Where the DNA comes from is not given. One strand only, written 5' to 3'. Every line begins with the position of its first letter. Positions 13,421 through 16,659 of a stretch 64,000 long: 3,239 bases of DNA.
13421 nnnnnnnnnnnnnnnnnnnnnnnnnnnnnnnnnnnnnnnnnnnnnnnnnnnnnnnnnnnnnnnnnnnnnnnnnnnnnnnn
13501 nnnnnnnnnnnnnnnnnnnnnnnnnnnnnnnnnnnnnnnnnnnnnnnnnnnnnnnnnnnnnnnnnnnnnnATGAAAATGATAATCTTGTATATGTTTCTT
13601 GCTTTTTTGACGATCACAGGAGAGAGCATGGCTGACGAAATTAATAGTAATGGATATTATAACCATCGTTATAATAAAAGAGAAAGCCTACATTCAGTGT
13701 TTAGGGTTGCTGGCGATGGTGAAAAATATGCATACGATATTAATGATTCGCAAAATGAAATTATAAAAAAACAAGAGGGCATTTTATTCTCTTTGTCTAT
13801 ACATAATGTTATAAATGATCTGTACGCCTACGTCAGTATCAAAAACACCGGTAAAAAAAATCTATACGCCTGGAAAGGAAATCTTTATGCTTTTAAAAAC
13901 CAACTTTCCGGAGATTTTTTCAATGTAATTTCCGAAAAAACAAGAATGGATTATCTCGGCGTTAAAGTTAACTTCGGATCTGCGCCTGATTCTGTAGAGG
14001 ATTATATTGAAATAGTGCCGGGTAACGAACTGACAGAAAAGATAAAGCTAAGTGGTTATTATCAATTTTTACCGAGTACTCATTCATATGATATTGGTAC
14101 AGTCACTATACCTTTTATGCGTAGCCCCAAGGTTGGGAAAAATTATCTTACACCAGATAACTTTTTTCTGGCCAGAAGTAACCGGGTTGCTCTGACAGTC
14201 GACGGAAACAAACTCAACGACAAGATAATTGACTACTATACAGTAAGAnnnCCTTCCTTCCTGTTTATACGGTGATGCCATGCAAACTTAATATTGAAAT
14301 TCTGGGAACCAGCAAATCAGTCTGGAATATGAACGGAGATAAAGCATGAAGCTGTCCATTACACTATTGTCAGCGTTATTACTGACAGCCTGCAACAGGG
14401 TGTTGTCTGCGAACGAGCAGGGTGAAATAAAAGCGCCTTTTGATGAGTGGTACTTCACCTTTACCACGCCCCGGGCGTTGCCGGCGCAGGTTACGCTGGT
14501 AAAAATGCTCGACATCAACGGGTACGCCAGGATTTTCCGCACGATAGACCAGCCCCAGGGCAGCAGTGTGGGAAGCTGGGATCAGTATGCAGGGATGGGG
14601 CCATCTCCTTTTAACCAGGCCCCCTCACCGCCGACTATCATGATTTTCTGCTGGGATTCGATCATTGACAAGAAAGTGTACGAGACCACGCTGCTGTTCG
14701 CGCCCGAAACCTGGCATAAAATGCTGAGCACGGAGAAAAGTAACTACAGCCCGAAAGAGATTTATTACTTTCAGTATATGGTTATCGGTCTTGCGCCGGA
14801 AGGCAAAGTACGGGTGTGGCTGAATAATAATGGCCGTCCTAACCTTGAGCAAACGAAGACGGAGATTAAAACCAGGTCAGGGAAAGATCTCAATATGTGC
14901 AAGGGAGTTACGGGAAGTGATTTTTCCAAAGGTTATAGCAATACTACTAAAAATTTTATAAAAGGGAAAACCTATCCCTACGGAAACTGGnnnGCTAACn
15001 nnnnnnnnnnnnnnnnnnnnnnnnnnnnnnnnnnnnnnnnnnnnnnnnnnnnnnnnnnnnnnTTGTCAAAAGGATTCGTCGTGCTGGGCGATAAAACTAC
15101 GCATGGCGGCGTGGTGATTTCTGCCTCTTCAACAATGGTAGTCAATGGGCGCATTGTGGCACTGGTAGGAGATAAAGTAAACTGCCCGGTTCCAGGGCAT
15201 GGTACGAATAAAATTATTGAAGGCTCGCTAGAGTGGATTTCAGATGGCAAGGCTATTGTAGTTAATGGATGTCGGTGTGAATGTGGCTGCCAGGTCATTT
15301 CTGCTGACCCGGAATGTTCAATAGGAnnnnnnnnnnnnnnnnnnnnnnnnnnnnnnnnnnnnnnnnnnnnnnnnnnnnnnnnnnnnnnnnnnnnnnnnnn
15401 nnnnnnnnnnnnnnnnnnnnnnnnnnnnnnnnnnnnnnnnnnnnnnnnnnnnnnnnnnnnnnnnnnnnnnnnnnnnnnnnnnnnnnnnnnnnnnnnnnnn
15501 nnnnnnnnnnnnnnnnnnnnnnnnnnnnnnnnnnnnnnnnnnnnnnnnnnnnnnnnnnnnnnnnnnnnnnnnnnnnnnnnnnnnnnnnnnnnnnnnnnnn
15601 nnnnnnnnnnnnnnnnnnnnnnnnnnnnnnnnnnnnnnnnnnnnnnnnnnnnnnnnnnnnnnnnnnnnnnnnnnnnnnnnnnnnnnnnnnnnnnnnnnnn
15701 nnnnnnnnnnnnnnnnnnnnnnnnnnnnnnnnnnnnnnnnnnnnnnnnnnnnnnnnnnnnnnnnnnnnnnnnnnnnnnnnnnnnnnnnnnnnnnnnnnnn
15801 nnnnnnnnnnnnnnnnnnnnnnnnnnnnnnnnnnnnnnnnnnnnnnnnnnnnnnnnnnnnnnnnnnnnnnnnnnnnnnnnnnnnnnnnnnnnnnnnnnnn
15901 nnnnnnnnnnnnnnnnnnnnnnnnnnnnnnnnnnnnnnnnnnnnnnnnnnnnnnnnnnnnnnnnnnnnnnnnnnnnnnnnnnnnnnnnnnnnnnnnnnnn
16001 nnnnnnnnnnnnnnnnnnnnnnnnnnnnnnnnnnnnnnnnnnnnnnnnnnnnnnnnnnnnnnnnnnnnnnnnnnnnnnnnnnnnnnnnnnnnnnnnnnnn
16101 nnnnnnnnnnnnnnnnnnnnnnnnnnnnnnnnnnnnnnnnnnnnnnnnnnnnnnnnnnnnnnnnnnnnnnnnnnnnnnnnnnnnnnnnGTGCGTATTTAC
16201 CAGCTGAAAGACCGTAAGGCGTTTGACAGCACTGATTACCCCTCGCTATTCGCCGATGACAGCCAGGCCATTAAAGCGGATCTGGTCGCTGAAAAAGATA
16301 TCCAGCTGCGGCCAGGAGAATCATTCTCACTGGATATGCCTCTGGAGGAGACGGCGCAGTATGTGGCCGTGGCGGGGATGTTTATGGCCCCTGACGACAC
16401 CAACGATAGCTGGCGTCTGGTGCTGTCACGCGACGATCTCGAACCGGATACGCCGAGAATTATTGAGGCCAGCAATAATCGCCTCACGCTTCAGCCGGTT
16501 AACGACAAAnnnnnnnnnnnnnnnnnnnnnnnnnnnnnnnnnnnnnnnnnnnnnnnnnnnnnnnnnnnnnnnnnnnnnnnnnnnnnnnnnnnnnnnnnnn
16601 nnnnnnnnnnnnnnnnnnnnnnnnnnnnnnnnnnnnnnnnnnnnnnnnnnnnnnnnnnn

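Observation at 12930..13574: VgrG apparently fused to an aspzincin (HExxH...GTDD) metallopeptidase toxin across an A6 homopolymer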

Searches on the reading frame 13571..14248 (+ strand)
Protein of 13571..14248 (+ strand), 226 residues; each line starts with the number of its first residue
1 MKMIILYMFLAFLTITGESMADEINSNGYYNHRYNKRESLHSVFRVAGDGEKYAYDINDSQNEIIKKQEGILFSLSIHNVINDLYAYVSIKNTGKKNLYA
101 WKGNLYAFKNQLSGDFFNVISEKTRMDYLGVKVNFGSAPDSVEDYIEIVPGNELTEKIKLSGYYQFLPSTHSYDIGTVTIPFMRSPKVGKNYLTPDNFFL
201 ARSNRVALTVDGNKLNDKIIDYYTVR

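Call 6: search_protein_families(library=pfam, proteins=[window:13571-14248:+], max_evalue=0.1)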
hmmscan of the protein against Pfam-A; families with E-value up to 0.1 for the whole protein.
window:13571-14248:+ (226 aa): 0 families

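Call 60: search_solved_structures(query=window:13571-14248:+, max_evalue=10, show_alignments=3)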
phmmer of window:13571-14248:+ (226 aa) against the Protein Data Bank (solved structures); distinct sequences matched with E-value up to 10: 8.
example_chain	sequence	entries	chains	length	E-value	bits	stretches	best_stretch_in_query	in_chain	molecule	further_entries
1fqm_A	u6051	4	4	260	0.14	15.3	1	44-151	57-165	CARBONIC ANHYDRASE | CARBONIC ANHYDRASE II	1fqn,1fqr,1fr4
9ca2_A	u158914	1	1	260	0.27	14.3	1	44-151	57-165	CARBONIC ANHYDRASE II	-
7mq8_LS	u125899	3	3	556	0.45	13.6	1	41-102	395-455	U3 small nucleolar RNA-associated protein 18 homolog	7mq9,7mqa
1g8x_A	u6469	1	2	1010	0.52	13.4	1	52-131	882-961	MYOSIN II HEAVY CHAIN FUSED TO ALPHA-ACTININ 3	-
4pd3_A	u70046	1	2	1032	0.59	13.2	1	52-131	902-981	Nonmuscle myosin heavy chain B, Alpha-actinin A Chimera Protein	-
9ihl_A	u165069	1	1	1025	0.77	12.8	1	52-131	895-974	Myosin-9,Alpha-actinin A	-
5i4e_A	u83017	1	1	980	0.8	12.8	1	52-131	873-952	Myosin-14,Alpha-actinin A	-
5jlh_F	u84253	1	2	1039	0.86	12.7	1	52-131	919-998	Myosin-14,Alpha-actinin A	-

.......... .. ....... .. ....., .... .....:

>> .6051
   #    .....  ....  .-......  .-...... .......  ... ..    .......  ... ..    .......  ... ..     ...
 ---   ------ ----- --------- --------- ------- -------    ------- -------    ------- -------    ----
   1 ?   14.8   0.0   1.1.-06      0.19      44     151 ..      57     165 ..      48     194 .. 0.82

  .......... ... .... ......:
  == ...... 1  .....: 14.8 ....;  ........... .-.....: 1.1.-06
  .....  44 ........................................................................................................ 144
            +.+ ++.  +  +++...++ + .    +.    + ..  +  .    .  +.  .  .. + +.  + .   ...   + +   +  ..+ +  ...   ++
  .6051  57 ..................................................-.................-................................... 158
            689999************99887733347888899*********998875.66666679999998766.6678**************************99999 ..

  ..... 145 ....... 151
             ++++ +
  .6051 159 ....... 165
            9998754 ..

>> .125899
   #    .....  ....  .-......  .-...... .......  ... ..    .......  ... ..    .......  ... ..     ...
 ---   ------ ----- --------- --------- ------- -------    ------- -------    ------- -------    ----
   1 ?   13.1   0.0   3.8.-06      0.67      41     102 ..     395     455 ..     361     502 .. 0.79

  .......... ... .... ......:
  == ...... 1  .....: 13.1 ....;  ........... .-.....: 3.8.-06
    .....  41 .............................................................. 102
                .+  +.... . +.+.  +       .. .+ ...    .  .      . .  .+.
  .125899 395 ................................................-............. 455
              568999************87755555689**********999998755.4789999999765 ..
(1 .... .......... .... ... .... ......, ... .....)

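Call 62: find_homologous_proteins(query=A4, max_evalue=0.01)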
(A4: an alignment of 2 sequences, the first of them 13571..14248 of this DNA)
Query A4 (2 sequences) (226 aa, profile of the alignment): 7 proteins with E <= 0.01 among 764 candidates.
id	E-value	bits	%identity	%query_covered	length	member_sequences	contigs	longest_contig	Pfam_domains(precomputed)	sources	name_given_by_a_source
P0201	2.4e-112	392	98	92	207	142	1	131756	-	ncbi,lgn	ncbi:hypothetical protein [Cronobacter sp. 153480017-3]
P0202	8.5e-99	348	78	100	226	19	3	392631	-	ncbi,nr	ncbi:hypothetical protein RBA25_004355 [Cronobacter turicensis]|nr:hypothetical protein [Cronobacter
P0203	2.9e-74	268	28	35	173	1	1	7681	-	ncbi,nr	ncbi:hypothetical protein HZU77_016060 [Neisseriaceae bacterium TC5R-5]|nr:hypothetical protein [Nei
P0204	3.8e-62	228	52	98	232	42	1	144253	-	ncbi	ncbi:hypothetical protein ACN6UQ_003426 [Cronobacter muytjensii]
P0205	1.0e-46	178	93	45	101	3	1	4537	-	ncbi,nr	ncbi:hypothetical protein PVC88_004052 [Cronobacter sakazakii]|nr:hypothetical protein [Cronobacter 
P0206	1.6e-40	157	80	48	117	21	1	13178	-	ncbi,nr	ncbi:hypothetical protein R2T90_004102, partial [Cronobacter sakazakii]|nr:hypothetical protein [Cro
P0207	9.7e-33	132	97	34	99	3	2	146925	-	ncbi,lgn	ncbi:hypothetical protein ACM910_003235 [Cronobacter sakazakii]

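Call 63: find_encoding_contigs(protein=P0202, flank=6000, max_places=3)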
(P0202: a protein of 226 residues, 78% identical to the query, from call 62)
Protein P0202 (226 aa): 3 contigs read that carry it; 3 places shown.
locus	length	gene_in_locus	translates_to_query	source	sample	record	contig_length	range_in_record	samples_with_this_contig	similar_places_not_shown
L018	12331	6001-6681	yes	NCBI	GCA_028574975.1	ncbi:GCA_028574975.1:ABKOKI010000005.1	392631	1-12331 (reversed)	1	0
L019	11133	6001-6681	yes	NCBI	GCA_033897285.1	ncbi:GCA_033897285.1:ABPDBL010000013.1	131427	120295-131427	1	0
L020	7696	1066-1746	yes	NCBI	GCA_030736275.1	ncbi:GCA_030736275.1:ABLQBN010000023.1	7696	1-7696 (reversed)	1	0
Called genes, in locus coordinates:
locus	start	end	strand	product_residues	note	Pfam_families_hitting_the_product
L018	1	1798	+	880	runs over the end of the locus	PF02861:Clp_N, PF13191:AAA_16, PF23569:NBD_SMAX1 (weak), PF00004:AAA, PF17871:AAA_lid_9, PF07724:AAA_2, PF07728:AAA_5, PF10431:ClpB_D2-small, +6 more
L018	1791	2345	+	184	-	-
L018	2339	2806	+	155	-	PF24295:DUF7480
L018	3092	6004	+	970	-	PF05954:Phage_GPD, PF04717:Phage_base_V (weak), PF13296:T6SS_Vgr, PF10106:DUF2345, PF14521:Aspzincin_M35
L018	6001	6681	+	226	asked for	-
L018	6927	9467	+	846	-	PF05954:Phage_GPD, PF04717:Phage_base_V (weak), PF13296:T6SS_Vgr, PF10106:DUF2345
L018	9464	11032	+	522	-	PF09994:T6SS_Tle1-like_cat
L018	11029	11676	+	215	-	PF11153:DUF2931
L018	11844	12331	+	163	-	PF11153:DUF2931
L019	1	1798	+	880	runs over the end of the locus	PF02861:Clp_N, PF13191:AAA_16, PF23569:NBD_SMAX1 (weak), PF00004:AAA, PF17871:AAA_lid_9, PF07724:AAA_2, PF07728:AAA_5, PF10431:ClpB_D2-small, +7 more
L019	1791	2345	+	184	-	-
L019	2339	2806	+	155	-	PF24295:DUF7480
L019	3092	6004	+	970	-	PF05954:Phage_GPD, PF04717:Phage_base_V (weak), PF13296:T6SS_Vgr, PF10106:DUF2345, PF14521:Aspzincin_M35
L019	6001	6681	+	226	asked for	-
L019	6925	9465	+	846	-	PF05954:Phage_GPD, PF04717:Phage_base_V (weak), PF13296:T6SS_Vgr, PF10106:DUF2345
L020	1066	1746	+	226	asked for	-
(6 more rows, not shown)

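Call 64: find_encoding_contigs(protein=P0204, flank=6000, max_places=3)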
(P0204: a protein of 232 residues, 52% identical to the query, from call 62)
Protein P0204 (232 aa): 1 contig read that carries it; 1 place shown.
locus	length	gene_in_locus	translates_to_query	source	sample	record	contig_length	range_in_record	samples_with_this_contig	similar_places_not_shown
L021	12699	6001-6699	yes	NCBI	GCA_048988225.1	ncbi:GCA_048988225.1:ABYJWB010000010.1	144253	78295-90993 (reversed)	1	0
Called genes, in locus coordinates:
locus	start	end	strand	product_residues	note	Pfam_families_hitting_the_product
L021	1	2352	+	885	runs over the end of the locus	PF02861:Clp_N, PF13191:AAA_16, PF23569:NBD_SMAX1 (weak), PF00004:AAA, PF17871:AAA_lid_9, PF07724:AAA_2, PF07728:AAA_5, PF10431:ClpB_D2-small, +7 more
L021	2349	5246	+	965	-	PF05954:Phage_GPD, PF04717:Phage_base_V (weak), PF13296:T6SS_Vgr, PF10106:DUF2345, PF14521:Aspzincin_M35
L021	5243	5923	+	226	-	-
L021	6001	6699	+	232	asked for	-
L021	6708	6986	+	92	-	-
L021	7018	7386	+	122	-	-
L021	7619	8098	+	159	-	PF11153:DUF2931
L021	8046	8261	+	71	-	PF11153:DUF2931 (faint)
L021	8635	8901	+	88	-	PF05488:PAAR_motif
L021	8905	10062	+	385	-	-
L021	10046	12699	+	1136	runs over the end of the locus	PF06761:IcmF-related, PF21070:IcmF_helical, PF06744:IcmF_C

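Call 72: search_solved_structures(query=A5, max_evalue=10, show_alignments=2)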
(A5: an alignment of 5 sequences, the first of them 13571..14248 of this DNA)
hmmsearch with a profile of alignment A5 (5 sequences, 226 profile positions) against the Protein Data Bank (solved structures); distinct sequences matched with E-value up to 10: 0.

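Call 87: search_protein_families(library=pfam, proteins=[L018:1791-2342:+, L018:2339-2803:+], max_evalue=1)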
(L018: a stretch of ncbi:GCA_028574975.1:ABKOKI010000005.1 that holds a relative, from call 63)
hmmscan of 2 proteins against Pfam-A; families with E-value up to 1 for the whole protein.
L018:1791-2342:+ (184 aa): 2 families
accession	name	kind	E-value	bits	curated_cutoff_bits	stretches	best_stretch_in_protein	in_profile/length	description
PF13699.11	eCIS_core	-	0.00047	20.7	22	1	36-99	17-78/79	eCIS core domain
PF20573.4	DUF6782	-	0.072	12.8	27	1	77-101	85-109/241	Putative metallopeptidase family (DUF6782)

L018:2339-2803:+ (155 aa): 1 family
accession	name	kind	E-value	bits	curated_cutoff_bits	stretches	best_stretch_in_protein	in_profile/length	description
PF24295.1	DUF7480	-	3.6e-14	53.2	27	1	37-132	2-100/100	Domain of unknown function (DUF7480)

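Call 88: search_protein_families(library=ncbifam, proteins=[window:13571-14248:+, L018:1791-2342:+, L018:3092-6001:+], max_evalue=0.01)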
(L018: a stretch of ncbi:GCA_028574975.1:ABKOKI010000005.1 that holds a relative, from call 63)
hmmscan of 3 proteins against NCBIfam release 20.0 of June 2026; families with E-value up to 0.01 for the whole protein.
window:13571-14248:+ (226 aa): 1 family
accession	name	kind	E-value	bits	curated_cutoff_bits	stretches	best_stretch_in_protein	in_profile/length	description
NF046007.1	MAG1450_fam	subfamily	0.0035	16.7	425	1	8-100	13-104/317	MAG1450 family lipoprotein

L018:1791-2342:+ (184 aa): 0 families

L018:3092-6001:+ (970 aa): 3 families
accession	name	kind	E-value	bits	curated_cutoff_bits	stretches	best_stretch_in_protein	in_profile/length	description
TIGR01646.1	vgr_GE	subfamily_domain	1e-103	347.9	121.8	1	34-524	2-479/480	type VI secretion system tip protein VgrG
TIGR03361.1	VI_Rhs_Vgr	subfamily_domain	3.1e-76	257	186.35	1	24-523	3-493/513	type VI secretion system tip protein TssI/VgrG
NF033848.1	VgrG_rel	hypoth_equivalog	2.6e-08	32.6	275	1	387-568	368-539/547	VgrG-related protein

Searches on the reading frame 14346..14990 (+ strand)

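Call 6: search_protein_families(library=pfam, proteins=[window:14346-14990:+], max_evalue=0.1)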
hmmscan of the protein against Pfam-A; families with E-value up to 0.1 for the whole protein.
window:14346-14990:+ (215 aa): 1 family
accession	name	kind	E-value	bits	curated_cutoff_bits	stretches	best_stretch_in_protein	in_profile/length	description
PF11153.13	DUF2931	-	5.6e-28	98.3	22.2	1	29-213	9-182/182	Protein of unknown function (DUF2931)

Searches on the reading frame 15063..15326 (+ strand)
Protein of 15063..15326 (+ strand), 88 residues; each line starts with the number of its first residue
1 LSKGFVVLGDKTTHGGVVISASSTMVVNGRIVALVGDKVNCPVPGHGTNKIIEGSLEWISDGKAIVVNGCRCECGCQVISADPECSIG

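Call 6: search_protein_families(library=pfam, proteins=[window:15063-15326:+], max_evalue=0.1)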
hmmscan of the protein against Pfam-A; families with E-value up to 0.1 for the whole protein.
window:15063-15326:+ (88 aa): 2 families
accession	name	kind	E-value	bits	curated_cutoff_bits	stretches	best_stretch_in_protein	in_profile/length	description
PF05488.18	PAAR_motif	-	6e-22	78.1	27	1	8-80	1-70/70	PAAR motif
PF17560.7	Megourin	-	0.082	13.6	27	0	23-52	16-45/63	Aphid Megourins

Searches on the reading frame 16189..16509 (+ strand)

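Call 6: search_protein_families(library=pfam, proteins=[window:16189-16509:+], max_evalue=0.1)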
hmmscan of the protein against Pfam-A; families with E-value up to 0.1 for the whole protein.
window:16189-16509:+ (107 aa): 2 families
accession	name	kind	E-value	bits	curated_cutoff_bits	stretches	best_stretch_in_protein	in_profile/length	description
PF12790.13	T6SS-SciN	-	3.4e-22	78.9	27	1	1-91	26-114/120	Type VI secretion lipoprotein, VasD, EvfM, TssJ, VC_A0113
PF22361.2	IglE_N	-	0.0054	17.6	26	1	10-82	10-75/84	IglE, N-terminal domain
